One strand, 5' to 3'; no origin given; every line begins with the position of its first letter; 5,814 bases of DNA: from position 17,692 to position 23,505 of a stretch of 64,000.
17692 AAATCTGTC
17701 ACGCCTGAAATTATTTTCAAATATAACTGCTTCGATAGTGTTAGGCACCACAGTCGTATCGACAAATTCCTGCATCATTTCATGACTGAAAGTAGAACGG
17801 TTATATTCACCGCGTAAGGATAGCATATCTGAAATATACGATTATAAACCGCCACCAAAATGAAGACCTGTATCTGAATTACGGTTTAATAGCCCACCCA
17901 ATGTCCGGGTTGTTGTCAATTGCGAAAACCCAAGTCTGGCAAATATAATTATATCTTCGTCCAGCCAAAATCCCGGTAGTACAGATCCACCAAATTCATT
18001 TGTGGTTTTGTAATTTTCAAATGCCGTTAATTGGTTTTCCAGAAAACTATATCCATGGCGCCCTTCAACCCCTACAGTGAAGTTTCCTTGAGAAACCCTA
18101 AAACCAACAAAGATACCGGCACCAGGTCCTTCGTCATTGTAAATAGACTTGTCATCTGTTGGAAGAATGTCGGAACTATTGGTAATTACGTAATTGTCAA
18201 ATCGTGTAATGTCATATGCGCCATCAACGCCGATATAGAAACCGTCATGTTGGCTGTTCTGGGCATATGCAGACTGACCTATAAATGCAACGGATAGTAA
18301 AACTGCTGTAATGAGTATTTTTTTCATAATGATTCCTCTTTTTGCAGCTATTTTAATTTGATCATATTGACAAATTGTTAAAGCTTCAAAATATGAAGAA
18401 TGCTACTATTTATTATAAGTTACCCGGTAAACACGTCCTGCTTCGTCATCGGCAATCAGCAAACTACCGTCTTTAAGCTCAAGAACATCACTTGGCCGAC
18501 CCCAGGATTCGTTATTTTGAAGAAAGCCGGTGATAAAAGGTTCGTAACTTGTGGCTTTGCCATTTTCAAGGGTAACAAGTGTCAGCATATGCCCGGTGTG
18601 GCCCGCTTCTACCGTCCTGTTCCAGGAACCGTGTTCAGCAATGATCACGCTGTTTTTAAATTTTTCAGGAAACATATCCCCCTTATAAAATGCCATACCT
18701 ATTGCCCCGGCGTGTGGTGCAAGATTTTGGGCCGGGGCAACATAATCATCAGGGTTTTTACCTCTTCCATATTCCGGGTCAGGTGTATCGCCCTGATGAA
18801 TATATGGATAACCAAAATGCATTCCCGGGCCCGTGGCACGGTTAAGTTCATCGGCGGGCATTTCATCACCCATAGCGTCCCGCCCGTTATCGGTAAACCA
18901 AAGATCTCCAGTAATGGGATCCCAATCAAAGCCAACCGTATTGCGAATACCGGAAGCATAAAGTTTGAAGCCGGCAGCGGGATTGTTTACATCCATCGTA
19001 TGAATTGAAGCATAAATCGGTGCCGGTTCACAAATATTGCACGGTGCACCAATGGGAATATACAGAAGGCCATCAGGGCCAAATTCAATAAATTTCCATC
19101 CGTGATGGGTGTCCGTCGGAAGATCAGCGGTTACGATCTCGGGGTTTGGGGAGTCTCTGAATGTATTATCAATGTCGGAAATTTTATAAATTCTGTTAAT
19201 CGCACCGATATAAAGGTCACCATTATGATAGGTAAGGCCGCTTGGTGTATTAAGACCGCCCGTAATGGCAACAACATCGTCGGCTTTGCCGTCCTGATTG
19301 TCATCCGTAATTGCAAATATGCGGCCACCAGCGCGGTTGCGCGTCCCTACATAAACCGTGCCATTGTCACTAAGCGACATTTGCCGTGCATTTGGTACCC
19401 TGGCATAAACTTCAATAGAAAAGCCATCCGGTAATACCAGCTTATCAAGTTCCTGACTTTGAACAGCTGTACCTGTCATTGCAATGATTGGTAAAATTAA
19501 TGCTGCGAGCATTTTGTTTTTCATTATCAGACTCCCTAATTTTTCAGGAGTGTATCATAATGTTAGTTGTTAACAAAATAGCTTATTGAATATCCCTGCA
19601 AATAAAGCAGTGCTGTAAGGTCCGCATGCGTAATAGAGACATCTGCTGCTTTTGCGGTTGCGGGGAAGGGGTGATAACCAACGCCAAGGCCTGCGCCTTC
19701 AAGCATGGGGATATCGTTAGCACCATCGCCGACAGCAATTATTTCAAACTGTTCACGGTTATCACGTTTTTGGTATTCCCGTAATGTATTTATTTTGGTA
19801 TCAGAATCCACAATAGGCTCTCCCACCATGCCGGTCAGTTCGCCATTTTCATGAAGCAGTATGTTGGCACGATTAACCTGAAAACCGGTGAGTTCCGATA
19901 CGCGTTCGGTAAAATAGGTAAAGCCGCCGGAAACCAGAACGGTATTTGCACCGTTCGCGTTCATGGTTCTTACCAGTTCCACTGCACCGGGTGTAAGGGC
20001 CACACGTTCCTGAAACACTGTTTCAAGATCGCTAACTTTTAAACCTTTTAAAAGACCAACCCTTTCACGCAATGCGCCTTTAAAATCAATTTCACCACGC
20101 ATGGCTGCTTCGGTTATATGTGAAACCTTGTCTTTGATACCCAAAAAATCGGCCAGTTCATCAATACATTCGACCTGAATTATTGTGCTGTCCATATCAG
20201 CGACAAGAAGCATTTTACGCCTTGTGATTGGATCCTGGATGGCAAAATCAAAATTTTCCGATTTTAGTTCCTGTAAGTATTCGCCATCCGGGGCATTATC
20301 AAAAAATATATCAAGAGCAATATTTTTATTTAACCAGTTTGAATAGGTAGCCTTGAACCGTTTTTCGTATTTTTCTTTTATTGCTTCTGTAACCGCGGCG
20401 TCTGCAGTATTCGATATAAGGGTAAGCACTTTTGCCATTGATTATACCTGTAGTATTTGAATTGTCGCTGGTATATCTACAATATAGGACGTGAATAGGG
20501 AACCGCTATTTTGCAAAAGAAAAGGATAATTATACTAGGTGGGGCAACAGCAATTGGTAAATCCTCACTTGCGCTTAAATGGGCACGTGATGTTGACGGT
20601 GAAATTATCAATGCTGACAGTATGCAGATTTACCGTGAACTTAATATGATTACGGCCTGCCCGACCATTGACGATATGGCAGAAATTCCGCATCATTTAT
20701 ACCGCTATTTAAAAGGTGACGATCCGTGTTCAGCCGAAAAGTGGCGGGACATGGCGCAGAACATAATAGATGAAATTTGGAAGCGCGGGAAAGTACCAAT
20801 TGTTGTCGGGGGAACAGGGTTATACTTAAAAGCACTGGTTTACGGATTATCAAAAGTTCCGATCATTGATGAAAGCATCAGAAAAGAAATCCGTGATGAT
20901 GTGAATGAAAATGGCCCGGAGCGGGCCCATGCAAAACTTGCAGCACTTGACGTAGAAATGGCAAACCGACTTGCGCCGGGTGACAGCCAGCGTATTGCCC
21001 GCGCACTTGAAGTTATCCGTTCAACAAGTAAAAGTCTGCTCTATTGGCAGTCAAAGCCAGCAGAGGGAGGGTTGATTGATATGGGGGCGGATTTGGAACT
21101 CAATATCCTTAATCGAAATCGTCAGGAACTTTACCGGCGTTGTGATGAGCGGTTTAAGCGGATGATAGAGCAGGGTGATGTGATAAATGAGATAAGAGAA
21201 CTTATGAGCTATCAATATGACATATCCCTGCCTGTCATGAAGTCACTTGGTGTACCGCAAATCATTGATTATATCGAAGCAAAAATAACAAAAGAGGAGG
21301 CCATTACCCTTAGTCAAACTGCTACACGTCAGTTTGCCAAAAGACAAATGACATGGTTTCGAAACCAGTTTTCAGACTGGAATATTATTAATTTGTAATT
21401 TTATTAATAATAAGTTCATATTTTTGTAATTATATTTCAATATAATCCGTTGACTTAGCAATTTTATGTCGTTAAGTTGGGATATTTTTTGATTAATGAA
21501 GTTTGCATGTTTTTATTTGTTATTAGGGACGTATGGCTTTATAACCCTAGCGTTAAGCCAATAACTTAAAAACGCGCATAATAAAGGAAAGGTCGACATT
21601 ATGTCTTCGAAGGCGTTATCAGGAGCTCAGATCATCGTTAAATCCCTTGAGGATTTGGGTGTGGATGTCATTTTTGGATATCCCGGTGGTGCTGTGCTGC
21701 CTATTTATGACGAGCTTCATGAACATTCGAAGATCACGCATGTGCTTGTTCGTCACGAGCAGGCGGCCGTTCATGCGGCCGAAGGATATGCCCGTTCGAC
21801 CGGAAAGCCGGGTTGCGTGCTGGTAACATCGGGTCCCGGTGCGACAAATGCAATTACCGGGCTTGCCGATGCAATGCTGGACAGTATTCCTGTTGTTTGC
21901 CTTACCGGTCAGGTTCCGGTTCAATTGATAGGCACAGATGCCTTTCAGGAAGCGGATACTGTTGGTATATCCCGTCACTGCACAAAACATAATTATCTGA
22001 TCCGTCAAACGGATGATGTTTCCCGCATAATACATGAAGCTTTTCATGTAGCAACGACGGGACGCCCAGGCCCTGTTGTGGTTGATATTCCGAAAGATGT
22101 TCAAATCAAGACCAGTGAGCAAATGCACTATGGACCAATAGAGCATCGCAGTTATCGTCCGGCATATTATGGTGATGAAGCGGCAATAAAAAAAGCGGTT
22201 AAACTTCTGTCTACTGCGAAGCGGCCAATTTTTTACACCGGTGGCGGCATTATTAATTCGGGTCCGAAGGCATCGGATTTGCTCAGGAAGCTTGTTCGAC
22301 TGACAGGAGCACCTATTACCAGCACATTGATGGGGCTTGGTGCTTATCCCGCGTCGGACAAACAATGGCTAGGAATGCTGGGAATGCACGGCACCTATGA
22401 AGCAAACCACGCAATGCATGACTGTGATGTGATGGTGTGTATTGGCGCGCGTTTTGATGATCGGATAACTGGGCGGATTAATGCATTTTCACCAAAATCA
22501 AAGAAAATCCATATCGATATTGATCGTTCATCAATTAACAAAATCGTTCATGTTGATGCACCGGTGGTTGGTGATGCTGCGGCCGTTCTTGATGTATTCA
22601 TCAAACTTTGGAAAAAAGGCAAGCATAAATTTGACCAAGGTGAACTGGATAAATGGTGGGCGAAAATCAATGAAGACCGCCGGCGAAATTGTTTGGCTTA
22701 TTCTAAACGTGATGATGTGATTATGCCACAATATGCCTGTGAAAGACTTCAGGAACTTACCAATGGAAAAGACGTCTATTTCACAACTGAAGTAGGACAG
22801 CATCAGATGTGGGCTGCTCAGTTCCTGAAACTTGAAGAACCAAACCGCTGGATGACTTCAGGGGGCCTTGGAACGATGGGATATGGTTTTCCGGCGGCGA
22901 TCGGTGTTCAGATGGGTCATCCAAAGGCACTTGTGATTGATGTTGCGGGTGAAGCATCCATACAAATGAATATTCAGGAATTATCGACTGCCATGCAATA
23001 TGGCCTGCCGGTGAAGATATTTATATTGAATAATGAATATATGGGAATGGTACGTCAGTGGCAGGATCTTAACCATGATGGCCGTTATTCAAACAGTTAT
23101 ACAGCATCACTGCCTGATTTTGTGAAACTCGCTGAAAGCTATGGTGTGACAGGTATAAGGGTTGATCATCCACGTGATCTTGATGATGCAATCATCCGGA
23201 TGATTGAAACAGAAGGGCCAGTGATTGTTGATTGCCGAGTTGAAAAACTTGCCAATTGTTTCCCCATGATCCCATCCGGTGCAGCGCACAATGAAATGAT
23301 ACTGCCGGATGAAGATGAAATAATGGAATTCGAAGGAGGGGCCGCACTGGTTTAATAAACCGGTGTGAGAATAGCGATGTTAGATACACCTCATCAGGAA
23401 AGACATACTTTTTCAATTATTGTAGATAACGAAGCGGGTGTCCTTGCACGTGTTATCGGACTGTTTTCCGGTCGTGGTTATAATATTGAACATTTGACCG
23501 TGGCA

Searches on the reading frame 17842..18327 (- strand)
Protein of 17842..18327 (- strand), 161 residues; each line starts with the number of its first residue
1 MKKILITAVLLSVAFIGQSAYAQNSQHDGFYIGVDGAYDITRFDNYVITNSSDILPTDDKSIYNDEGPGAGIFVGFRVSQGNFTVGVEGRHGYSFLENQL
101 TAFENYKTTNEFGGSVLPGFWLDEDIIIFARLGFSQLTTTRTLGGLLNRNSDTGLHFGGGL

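Call 9: search_protein_families(library=pfam, proteins=[window:17842-18327:-])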
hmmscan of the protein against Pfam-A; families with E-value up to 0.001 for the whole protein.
window:17842-18327:- (161 aa): 1 family
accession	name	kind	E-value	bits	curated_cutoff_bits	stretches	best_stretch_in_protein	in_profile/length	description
PF13505.12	OMP_b-brl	-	1.3e-10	42.2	28.7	1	8-161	1-136/175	Outer membrane protein beta-barrel domain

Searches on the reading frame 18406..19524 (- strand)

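Call 9: search_protein_families(library=pfam, proteins=[window:18406-19524:-])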
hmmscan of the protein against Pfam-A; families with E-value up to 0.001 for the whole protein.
window:18406-19524:- (372 aa): 2 families
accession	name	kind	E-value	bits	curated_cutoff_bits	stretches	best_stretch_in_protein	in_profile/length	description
PF07995.17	GSDH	-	4.1e-16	59.6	25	1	180-366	167-331/332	Glucose / Sorbosone dehydrogenase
PF23500.1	DUF7133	-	6.8e-14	52.4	27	1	24-359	4-346/385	Domain of unknown function (DUF7133)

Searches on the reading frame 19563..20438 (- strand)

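Call 9: search_protein_families(library=pfam, proteins=[window:19563-20438:-])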
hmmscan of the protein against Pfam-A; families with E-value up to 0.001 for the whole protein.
window:19563-20438:- (291 aa): 4 families
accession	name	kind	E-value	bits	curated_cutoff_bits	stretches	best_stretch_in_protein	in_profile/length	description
PF12710.13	HAD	-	2.4e-20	74.2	27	1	79-247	2-189/189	haloacid dehalogenase-like hydrolase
PF00702.32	Hydrolase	-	1.1e-16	62.3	26.4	1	77-250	3-191/191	haloacid dehalogenase-like hydrolase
PF08282.18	Hydrolase_3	-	5.3e-10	39.9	20.9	1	214-257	187-230/255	haloacid dehalogenase-like hydrolase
PF06888.18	Put_Phosphatase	-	7.3e-06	26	27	0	77-187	2-113/234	Putative Phosphatase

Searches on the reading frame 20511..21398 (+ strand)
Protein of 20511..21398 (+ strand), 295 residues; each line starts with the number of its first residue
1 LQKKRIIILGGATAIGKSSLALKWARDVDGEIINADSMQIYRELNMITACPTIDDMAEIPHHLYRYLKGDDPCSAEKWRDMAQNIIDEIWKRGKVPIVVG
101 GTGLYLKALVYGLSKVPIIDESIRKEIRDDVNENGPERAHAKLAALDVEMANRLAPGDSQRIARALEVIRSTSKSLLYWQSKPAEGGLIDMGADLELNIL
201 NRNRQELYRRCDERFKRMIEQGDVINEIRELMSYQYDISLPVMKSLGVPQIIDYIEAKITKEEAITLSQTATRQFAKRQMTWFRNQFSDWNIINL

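Call 9: search_protein_families(library=pfam, proteins=[window:20511-21398:+])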
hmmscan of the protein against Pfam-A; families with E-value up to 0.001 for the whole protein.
window:20511-21398:+ (295 aa): 2 families
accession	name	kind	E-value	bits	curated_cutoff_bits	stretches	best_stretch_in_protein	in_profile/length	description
PF01715.23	IPPT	-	7.5e-75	252.2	23.6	1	39-286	1-243/243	IPP transferase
PF01745.22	IPT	-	0.00036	20.5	20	0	6-54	3-51/233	Isopentenyl transferase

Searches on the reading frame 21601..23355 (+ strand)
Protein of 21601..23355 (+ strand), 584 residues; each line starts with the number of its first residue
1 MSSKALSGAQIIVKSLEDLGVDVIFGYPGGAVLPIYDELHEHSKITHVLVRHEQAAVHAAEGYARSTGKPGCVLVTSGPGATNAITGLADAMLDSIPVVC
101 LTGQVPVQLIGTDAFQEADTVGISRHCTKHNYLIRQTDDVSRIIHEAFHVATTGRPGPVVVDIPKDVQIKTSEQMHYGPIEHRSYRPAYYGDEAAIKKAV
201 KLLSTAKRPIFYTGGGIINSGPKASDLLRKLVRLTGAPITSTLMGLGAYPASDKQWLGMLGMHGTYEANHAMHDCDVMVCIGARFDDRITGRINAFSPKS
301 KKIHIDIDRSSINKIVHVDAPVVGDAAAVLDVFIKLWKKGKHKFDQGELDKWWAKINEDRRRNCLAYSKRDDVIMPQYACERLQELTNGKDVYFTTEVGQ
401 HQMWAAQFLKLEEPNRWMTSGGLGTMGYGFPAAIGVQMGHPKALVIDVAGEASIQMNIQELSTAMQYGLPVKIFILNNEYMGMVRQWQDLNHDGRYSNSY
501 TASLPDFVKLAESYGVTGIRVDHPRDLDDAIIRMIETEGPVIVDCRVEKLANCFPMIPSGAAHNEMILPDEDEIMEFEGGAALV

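Call 9: search_protein_families(library=pfam, proteins=[window:21601-23355:+])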
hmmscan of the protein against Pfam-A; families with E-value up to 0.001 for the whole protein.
window:21601-23355:+ (584 aa): 3 families
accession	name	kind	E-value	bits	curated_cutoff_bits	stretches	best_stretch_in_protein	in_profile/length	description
PF02775.26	TPP_enzyme_C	-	9.7e-55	185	21.9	1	398-545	2-151/151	Thiamine pyrophosphate enzyme, C-terminal TPP binding domain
PF00205.28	TPP_enzyme_M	-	1.7e-44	151.3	30.4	1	196-331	1-135/137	Thiamine pyrophosphate enzyme, central domain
PF02776.23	TPP_enzyme_N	-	2.5e-44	150.3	26.8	1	7-122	2-118/119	Thiamine pyrophosphate enzyme, N-terminal TPP binding domain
